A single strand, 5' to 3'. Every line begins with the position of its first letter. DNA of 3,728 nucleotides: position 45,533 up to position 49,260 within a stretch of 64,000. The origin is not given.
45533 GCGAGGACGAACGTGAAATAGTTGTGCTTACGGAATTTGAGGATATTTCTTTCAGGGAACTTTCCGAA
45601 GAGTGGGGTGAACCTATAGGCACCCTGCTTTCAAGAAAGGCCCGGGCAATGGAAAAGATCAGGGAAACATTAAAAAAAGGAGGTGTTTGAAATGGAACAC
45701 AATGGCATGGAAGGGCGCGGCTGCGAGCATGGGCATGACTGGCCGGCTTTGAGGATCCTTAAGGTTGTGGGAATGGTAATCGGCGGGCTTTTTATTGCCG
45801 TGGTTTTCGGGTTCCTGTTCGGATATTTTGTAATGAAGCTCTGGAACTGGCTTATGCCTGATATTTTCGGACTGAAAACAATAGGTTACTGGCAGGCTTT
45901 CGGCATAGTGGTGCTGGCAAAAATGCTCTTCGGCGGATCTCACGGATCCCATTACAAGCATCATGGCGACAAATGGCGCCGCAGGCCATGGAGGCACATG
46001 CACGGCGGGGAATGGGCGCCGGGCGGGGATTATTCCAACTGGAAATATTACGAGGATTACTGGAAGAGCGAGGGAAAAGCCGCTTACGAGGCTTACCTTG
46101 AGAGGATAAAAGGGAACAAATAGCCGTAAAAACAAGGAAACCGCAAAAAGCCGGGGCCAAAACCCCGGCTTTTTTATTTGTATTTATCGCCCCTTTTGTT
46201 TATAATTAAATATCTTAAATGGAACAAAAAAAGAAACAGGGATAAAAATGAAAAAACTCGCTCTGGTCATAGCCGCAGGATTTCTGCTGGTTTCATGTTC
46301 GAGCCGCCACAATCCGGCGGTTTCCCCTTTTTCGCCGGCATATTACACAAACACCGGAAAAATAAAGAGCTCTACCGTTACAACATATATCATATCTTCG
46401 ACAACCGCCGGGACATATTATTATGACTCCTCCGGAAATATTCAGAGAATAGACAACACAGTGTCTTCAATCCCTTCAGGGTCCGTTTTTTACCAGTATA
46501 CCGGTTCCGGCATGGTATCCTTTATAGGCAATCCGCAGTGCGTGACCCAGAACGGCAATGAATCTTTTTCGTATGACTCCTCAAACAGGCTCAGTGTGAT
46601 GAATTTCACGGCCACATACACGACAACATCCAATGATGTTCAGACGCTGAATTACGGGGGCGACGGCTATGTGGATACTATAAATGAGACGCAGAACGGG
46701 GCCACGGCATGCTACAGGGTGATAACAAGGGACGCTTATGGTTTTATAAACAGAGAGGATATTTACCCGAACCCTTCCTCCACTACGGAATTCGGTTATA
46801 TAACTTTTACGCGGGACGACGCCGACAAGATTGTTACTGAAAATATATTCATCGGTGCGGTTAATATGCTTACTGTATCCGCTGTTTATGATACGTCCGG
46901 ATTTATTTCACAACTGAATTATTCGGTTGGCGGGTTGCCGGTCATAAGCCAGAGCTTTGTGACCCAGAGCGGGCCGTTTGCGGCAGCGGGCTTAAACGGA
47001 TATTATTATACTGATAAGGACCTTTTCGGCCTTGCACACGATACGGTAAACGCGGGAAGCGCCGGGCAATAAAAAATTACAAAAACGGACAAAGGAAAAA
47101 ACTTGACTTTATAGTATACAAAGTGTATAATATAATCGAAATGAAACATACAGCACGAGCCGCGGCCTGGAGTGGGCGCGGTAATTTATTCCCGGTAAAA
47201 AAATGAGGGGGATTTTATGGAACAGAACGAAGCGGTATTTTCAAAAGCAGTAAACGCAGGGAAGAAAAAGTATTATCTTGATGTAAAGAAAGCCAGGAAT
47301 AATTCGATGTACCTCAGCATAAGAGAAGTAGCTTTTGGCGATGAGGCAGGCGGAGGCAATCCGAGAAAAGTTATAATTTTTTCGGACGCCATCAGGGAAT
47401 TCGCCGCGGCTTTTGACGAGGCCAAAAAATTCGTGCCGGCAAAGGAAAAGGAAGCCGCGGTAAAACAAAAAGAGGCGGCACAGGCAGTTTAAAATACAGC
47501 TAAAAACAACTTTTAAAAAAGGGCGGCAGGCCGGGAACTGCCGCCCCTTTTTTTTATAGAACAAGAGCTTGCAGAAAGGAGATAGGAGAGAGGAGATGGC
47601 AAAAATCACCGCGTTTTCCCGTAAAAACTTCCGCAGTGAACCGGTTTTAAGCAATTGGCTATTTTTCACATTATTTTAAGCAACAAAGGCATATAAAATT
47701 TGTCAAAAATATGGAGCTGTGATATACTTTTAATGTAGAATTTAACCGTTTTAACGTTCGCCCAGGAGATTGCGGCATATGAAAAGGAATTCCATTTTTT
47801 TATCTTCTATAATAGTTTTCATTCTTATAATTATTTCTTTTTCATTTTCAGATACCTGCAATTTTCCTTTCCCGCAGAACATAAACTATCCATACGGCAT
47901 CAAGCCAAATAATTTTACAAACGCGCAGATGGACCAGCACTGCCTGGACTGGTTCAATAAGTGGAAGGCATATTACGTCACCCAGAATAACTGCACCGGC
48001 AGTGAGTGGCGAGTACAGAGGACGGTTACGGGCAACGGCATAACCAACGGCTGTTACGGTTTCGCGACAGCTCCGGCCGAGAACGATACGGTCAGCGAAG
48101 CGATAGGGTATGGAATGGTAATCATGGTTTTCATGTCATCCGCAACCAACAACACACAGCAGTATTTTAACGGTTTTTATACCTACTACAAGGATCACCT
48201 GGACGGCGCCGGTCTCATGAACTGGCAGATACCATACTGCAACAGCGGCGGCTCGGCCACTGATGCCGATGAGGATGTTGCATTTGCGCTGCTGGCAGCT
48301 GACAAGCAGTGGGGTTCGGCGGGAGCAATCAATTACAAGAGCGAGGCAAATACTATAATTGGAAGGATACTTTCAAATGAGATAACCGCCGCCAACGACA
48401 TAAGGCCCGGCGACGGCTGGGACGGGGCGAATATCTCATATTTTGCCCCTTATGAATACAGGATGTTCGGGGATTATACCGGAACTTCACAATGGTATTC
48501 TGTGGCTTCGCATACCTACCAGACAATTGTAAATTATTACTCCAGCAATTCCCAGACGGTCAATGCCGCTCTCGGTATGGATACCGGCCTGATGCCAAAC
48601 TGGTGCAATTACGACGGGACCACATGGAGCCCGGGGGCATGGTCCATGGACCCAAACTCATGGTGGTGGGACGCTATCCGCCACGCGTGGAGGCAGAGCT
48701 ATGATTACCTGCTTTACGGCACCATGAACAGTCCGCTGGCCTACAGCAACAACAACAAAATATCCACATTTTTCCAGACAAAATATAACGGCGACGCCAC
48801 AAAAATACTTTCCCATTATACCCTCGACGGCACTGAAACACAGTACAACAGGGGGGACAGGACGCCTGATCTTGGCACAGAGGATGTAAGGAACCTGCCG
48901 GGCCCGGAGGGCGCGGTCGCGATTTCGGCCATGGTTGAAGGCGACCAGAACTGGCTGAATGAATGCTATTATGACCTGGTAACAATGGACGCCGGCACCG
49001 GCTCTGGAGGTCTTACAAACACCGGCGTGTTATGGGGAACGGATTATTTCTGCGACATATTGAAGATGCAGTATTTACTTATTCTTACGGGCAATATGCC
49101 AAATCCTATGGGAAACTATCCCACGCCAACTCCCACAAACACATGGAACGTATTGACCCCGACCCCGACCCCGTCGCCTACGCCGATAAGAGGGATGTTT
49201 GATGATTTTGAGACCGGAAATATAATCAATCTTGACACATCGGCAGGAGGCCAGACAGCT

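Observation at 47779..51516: GH8 catalytic domain fused to two tandem CBM-like modules and about 0.9 kb of Thr/Pro linkers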

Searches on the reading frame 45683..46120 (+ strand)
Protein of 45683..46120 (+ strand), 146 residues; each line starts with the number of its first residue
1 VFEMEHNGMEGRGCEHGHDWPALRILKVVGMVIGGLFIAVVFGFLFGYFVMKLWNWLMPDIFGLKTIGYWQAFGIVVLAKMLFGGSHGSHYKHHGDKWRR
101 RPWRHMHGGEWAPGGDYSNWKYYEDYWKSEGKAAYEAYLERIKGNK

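Call 13: search_protein_families(library=pfam, proteins=[window:45683-46120:+], max_evalue=0.01)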
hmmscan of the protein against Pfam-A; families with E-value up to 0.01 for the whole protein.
window:45683-46120:+ (146 aa): 1 family
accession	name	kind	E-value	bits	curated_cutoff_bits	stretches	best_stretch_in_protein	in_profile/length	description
PF03239.20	FTR1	-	0.002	18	25.3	1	26-100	154-220/284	Iron permease FTR1 family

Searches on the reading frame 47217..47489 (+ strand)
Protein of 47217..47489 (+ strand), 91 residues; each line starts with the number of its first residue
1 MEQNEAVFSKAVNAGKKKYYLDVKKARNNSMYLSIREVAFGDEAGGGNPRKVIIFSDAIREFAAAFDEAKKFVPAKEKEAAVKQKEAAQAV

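Call 13: search_protein_families(library=pfam, proteins=[window:47217-47489:+], max_evalue=0.01)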
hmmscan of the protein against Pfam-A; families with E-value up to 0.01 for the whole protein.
window:47217-47489:+ (91 aa): 2 families
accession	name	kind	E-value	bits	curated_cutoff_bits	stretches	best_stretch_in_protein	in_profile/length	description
PF11680.14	DUF3276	-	2.8e-13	50.6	23.1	1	2-86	7-94/131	Protein of unknown function (DUF3276)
PF04845.19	PurA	-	0.0029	17.4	25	1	7-42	4-38/219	PurA ssDNA and RNA-binding protein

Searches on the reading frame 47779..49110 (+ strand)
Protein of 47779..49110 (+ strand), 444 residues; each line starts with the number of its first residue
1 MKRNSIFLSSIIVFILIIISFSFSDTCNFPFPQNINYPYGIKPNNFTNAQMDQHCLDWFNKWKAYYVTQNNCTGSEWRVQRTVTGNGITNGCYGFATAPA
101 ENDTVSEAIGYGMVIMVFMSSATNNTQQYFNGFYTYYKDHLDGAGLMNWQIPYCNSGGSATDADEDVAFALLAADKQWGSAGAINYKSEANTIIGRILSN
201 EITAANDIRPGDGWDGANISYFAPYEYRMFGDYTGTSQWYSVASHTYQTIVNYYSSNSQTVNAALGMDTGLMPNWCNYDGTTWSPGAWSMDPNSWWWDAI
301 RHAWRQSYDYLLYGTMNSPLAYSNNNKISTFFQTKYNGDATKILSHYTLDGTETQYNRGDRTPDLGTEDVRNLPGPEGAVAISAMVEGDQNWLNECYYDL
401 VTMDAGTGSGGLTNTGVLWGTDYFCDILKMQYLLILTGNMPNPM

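Call 7: search_solved_structures(query=window:47779-49110:+, max_evalue=0.01, show_alignments=2)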
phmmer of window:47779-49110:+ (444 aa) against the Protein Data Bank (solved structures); distinct sequences matched with E-value up to 0.01: 14.
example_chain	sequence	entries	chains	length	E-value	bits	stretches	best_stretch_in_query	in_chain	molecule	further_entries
1cem_A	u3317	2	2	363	8.9e-41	143.5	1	75-443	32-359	CELLULASE CELA (1,4-BETA-D-GLUCAN-GLUCANOHYDROLASE) | endoglucanase A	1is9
1kwf_A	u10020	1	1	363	2e-39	139.1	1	75-443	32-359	Endoglucanase A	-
5xd0_A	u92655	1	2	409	1.8e-35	126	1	10-356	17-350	Glucanase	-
7cju_A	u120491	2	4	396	4.3e-30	108.3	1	30-353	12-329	Glucanase | chitosanase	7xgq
1v5c_A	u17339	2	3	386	5.2e-30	108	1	30-353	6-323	chitosanase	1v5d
6shy_A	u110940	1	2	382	4.3e-07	32.4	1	97-351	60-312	Reducing-end xylose-releasing exo-oligoxylanase Rex8A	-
6sud_A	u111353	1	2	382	5.8e-07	32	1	97-335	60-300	Reducing-end xylose-releasing exo-oligoxylanase Rex8A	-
6srd_A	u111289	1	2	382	6.9e-07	31.8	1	97-334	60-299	Reducing-end xylose-releasing exo-oligoxylanase Rex8A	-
22gt_A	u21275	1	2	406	9e-07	31.4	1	101-331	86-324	cellulase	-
1h12_A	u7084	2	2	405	2.9e-06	29.7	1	82-257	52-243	ENDO-1,4-BETA-XYLANASE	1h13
1xwt_A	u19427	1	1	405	4e-06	29.3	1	82-258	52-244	endo-1,4-beta-xylanase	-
6tpp_A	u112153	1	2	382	4e-06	29.2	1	99-335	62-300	Reducing-end xylose-releasing exo-oligoxylanase Rex8A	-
6to0_A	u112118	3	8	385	4.1e-06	29.2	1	99-334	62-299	Reducing-end xylose-releasing exo-oligoxylanase Rex8A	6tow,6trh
1xw2_A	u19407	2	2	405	6.1e-06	28.6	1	82-257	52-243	Endo-1,4-beta-Xylanase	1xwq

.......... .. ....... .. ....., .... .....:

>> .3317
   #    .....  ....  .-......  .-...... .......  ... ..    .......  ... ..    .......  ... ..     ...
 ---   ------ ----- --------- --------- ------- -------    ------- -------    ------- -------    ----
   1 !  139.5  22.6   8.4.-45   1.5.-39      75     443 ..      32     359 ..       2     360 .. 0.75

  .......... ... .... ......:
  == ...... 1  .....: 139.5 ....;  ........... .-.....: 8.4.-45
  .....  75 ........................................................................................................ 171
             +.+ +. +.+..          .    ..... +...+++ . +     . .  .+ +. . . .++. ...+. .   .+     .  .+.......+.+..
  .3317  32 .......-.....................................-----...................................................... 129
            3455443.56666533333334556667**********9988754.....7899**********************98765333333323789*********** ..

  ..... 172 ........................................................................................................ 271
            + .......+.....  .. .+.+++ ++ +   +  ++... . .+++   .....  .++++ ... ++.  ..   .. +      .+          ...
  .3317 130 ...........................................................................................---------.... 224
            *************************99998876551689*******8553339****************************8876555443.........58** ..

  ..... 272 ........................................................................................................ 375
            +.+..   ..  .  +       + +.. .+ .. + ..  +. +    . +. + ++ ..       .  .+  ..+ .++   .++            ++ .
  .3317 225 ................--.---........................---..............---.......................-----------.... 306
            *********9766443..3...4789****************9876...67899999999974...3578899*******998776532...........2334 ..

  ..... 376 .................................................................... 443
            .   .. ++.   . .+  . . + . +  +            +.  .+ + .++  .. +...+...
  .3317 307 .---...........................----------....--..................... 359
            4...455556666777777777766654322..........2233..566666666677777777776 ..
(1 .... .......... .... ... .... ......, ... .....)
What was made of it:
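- On Glycoside hydrolase family 8 (Pfam PF01270): Asp162 aligns with Asp152 (call 7). The fold is inferred from the near full-length alignment to 1cem (call 7).
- Closest known: Clostridium. Same: The catalytic Glu, the ATDADED block and the DA-R Asp are conserved (call 7).
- The E95Q mutant row (1kwf) pins the catalytic Glu to DTVSE (call 7). The second tier of PDB hits is chitosanase/glucanase (5xd0 at 1.8e-35, 7cju and 1v5c at about 5e-30; call 7).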

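Call 71: find_related_loci(query=window:47779-49110:+, collection=genome_contigs, flank=6000)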
Query window:47779-49110:+ (444 aa) in genome_contigs; peptide patterns used: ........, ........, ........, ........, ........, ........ (x = any residue, [..] = any of these).
40 stretches matched a pattern; 10 encode a relative of the query (tblastn E <= 1e-3); 9 distinct loci.
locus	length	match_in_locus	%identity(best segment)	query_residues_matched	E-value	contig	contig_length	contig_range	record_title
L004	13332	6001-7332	93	1-444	0e+0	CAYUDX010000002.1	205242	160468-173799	MAG TPA_asm: uncultured Spirochaetia bacterium isolate binchicken_co3_547 genome assembly, contig: NODE_78_length_205242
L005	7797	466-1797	87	1-444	0e+0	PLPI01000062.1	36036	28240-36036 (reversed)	MAG: candidate division FCPU426 bacterium isolate bog_1181 73.20120700_S3D.51_contig_4359, whole genome shotgun sequence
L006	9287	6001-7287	82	16-444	0e+0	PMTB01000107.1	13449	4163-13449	MAG: candidate division FCPU426 bacterium isolate palsa_1178 73.20110700_P2D.103_contig_72171, whole genome shotgun sequ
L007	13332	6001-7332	80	5-444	0e+0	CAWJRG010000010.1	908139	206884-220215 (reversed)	MAG: uncultured bacterium isolate MFD03726.bin.1.65 genome assembly, contig: contig_8, whole genome shotgun sequence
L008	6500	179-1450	71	25-444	0e+0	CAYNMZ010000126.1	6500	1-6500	MAG TPA_asm: uncultured Spirochaetia bacterium isolate binchicken_co265_361 genome assembly, contig: NODE_16079_length_6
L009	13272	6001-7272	56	10-444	2e-155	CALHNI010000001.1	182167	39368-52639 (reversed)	MAG: Candidatus Goldbacteria bacterium isolate N1_Bin_Bin_89_sub_1 genome assembly, contig: c_000001948506, whole genome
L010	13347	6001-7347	78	1-444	0e+0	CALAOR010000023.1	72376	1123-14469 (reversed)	MAG TPA_asm: uncultured bacterium isolate ERR1035437_bin.115_CONCOCT_v1.1_MAG genome assembly, contig: ERZ1756482.116, w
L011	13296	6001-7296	56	6-444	3e-151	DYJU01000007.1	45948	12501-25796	MAG TPA_asm: Candidatus Methylomirabilis sp. isolate SulCav_AS07-7_2_29_45 SulCav_AS07_7_679_length_45948_cov_29_162378,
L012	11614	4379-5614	57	23-444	1e-148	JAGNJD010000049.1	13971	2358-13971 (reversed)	MAG: Candidatus Goldiibacteriota bacterium isolate Gw_SlDig_bin_230 Gw_SlDig_7991_length_13971_cov_6.665848, whole genom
